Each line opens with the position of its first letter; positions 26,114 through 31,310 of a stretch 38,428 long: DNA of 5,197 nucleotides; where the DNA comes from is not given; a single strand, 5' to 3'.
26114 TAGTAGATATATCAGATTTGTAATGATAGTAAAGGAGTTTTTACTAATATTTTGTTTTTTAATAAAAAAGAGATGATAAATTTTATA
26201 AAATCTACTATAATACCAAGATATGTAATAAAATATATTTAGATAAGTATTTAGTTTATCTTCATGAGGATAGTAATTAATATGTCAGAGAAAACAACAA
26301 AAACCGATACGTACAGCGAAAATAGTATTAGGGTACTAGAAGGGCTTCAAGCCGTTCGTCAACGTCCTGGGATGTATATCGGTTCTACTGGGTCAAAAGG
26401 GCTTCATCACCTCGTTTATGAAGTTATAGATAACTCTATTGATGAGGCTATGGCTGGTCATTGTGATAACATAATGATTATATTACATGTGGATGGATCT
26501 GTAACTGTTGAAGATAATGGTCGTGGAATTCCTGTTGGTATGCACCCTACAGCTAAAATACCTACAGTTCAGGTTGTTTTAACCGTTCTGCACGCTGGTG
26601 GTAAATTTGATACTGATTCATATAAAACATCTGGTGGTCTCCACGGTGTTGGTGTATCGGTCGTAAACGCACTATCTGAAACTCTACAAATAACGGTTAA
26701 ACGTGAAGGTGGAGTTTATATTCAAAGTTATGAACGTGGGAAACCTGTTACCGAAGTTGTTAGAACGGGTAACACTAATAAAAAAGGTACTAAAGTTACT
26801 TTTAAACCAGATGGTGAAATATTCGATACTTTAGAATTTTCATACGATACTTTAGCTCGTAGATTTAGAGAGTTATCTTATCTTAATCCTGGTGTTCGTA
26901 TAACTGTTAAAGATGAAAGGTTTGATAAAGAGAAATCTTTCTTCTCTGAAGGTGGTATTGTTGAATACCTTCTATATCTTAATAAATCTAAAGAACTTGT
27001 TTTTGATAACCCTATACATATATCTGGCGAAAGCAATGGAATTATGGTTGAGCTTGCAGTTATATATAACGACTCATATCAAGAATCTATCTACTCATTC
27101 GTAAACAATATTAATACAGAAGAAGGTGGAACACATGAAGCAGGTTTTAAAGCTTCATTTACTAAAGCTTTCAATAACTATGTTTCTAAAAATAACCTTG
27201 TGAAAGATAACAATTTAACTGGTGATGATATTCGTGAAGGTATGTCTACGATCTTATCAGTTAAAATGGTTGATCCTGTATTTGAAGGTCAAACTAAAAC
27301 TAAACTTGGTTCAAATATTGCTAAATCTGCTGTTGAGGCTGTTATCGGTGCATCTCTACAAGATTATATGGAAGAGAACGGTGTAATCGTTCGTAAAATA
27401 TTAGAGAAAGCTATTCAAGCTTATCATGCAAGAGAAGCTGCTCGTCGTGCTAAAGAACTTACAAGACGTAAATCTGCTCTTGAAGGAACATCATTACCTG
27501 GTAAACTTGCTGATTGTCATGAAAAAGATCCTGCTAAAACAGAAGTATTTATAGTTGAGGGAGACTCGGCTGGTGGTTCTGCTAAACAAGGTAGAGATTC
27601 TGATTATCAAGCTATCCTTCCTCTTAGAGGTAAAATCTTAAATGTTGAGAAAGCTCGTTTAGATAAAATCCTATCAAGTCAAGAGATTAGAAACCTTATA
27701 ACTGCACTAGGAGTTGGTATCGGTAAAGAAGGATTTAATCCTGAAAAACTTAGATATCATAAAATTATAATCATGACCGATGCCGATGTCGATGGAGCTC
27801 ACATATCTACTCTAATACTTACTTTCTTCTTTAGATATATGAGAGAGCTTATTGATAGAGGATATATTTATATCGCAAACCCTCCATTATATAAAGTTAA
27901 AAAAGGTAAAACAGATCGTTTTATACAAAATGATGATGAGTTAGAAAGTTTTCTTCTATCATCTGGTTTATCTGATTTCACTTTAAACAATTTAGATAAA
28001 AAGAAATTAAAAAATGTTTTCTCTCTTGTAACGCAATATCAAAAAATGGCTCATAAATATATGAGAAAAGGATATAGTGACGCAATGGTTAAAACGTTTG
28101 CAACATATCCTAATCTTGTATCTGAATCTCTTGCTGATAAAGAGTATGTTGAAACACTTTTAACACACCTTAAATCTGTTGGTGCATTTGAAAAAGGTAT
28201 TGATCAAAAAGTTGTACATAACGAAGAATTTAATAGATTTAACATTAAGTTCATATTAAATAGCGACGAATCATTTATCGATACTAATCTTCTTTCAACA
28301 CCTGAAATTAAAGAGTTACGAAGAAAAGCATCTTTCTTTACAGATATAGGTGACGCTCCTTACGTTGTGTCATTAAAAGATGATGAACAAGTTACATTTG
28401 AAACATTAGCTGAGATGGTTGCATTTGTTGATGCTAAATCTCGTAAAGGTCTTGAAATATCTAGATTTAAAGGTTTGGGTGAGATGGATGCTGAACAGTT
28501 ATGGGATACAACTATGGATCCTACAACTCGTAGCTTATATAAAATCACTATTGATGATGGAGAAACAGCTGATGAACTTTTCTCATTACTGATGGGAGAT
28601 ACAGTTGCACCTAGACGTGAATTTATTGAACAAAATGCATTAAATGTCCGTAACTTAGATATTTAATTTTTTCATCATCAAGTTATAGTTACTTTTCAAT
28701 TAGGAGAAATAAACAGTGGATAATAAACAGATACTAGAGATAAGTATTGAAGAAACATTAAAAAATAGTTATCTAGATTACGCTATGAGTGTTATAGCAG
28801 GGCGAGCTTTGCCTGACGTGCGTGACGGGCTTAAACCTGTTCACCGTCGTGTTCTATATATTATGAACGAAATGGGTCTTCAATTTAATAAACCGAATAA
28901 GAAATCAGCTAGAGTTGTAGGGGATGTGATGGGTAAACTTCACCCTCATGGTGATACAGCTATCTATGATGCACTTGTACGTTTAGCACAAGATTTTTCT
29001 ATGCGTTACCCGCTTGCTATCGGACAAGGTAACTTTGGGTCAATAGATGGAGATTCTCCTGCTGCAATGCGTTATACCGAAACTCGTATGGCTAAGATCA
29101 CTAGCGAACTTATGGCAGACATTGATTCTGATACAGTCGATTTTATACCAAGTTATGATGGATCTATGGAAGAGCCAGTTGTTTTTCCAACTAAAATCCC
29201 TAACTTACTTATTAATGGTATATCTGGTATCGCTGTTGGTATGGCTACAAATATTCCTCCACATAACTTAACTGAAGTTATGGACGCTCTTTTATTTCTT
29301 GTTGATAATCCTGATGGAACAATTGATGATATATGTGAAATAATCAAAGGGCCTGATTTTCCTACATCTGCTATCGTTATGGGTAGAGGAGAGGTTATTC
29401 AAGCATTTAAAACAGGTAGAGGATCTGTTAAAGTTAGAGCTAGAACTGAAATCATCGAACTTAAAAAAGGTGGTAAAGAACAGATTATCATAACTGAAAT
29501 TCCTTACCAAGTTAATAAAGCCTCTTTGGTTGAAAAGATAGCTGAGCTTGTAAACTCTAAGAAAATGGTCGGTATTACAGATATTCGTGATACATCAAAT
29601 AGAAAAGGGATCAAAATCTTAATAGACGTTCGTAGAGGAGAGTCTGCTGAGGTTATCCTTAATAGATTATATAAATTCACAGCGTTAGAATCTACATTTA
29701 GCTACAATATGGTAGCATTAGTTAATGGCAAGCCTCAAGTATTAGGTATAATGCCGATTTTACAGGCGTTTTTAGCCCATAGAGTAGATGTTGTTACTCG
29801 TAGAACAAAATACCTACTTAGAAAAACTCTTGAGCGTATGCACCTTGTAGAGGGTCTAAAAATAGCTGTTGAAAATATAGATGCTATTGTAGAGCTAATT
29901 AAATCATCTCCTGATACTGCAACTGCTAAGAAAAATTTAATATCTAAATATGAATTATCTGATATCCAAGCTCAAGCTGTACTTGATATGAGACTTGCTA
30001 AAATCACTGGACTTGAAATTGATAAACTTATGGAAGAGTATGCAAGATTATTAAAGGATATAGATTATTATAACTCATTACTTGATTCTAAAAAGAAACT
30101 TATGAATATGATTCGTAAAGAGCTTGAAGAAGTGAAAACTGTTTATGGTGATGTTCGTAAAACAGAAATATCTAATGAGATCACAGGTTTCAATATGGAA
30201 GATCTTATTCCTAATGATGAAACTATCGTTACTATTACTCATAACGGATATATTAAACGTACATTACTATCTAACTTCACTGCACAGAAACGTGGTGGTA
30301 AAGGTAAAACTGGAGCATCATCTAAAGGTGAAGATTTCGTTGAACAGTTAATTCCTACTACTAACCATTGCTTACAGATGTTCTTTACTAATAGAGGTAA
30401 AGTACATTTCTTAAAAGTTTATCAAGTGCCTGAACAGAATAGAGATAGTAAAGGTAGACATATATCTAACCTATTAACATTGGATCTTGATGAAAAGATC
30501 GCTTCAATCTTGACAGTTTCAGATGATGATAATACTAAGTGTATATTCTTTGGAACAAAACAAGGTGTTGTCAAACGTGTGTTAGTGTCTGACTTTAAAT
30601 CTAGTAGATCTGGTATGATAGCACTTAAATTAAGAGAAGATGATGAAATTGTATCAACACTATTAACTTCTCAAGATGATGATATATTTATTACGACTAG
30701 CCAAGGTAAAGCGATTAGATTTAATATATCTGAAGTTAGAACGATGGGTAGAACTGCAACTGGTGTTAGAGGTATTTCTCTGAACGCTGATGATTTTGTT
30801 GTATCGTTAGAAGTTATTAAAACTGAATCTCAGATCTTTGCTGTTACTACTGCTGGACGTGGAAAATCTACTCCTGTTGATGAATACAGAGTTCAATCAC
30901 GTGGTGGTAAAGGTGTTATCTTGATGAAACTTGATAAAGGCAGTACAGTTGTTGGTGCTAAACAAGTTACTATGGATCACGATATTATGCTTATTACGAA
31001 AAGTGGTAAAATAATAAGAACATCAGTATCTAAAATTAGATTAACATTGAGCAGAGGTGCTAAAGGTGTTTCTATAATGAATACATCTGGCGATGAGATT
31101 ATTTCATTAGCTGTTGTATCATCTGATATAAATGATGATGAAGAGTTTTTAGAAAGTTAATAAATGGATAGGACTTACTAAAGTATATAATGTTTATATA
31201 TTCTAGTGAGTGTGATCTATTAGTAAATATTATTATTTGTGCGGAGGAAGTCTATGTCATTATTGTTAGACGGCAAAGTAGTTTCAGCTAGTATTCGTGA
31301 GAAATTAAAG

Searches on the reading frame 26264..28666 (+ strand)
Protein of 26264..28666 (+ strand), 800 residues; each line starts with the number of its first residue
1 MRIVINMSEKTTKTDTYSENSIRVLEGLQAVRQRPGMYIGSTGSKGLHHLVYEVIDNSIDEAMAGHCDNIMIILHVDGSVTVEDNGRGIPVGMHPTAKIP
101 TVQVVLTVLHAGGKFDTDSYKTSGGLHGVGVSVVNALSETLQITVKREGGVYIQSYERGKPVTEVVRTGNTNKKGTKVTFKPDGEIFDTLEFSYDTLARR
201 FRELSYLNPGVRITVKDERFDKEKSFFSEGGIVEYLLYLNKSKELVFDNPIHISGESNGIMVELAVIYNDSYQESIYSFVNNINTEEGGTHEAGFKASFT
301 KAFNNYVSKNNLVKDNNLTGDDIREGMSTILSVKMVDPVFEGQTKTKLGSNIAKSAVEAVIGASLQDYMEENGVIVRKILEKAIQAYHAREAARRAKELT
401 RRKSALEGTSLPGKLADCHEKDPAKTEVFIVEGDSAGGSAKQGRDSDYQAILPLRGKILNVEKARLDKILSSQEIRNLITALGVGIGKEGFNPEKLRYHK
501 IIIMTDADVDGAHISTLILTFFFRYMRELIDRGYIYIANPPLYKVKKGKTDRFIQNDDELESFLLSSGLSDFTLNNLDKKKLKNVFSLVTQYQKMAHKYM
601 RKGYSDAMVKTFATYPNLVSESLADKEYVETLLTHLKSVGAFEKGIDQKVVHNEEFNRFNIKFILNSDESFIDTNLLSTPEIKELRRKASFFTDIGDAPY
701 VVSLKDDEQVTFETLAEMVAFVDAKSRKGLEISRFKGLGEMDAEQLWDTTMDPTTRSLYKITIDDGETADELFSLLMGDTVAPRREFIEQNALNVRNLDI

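Call 4: search_protein_families(library=ncbifam, proteins=[window:26264-28666:+])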
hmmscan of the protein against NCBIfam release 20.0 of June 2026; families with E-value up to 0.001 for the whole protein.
window:26264-28666:+ (800 aa): 7 families
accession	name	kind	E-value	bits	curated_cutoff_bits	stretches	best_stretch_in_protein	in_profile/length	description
NF011501.0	PRK14939.1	subfamily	0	1089.7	796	1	10-800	3-803/803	DNA gyrase subunit B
NF004189.0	PRK05644.1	subfamily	1.9e-292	971.4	740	2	10-565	3-561/641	DNA gyrase subunit B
TIGR01059.1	gyrB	equivalog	2.9e-290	964.3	882.4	1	17-800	1-639/639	DNA topoisomerase (ATP-hydrolyzing) subunit B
TIGR01058.1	parE_Gpos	equivalog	2.5e-234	779.3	899.95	2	16-566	4-561/637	DNA topoisomerase IV subunit B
TIGR01055.1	parE_Gneg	equivalog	1.4e-183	611.8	723.35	2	15-561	2-544/625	DNA topoisomerase IV subunit B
TIGR01052.1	top6b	equivalog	0.00023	19.7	380.7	1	44-144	26-118/488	DNA topoisomerase VI subunit B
NF003218.0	PRK04184.1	equivalog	0.00026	19.7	274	1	44-138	34-125/539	DNA topoisomerase VI subunit B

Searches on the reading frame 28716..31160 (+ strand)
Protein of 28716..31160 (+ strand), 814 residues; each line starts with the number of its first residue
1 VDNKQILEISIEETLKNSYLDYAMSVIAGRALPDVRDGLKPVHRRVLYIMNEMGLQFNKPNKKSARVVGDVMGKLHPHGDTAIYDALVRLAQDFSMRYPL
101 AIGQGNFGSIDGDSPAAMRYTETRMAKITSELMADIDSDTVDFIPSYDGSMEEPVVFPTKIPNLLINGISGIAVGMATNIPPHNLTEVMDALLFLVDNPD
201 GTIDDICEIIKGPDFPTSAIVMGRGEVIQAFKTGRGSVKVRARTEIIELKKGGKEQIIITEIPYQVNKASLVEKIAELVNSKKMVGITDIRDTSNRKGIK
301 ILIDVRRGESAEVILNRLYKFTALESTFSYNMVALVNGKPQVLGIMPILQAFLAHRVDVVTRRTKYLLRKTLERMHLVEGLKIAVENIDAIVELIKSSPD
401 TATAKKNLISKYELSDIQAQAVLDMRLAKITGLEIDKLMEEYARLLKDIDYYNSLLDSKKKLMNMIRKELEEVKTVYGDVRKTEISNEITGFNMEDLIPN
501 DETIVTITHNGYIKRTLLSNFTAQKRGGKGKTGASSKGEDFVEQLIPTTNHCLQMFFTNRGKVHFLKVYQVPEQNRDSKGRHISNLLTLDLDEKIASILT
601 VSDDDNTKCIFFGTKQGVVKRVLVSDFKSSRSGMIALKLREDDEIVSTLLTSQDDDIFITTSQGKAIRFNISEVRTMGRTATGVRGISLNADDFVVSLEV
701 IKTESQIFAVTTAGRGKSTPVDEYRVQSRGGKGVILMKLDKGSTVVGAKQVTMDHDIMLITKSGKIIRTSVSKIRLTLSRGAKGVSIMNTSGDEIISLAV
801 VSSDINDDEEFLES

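Call 4: search_protein_families(library=ncbifam, proteins=[window:28716-31160:+])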
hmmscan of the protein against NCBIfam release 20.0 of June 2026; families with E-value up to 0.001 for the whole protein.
window:28716-31160:+ (814 aa): 10 families
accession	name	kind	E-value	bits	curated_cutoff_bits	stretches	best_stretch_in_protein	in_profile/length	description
NF004043.1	PRK05560.1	equivalog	0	1114.4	902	1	6-797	2-794/798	DNA gyrase subunit A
TIGR01063.1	gyrA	equivalog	0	1093.9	877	1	6-801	1-798/800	DNA topoisomerase (ATP-hydrolyzing) subunit A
NF038098.1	GyrA_w_intein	exception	9e-254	845.3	1850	2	121-800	538-1225/1232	intein-containing DNA gyrase subunit A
NF004044.1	PRK05561.1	subfamily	6.5e-245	815.2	654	2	11-705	2-689/738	DNA topoisomerase (ATP-hydrolyzing)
TIGR01061.1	parC_Gpos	equivalog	3.9e-213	709.9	813.25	1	7-741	2-734/737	DNA topoisomerase IV subunit A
NF010586.0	PRK13979.1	equivalog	1.2e-201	672.1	1475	2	4-654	11-668/957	DNA topoisomerase IV subunit A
TIGR01062.1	parC_Gneg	equivalog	2.1e-174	581.5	628.9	1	8-689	3-670/735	DNA topoisomerase IV subunit A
NF007209.0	PRK09631.1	equivalog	1.6e-76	258.3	644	1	11-519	4-488/635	DNA topoisomerase IV subunit A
NF009397.0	PRK12758.1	equivalog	8.4e-69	232.4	780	1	7-486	19-477/870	DNA gyrase/topoisomerase IV subunit A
NF007208.0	PRK09630.1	equivalog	7e-48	163.7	598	1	11-411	4-383/479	DNA topoisomerase IV subunit A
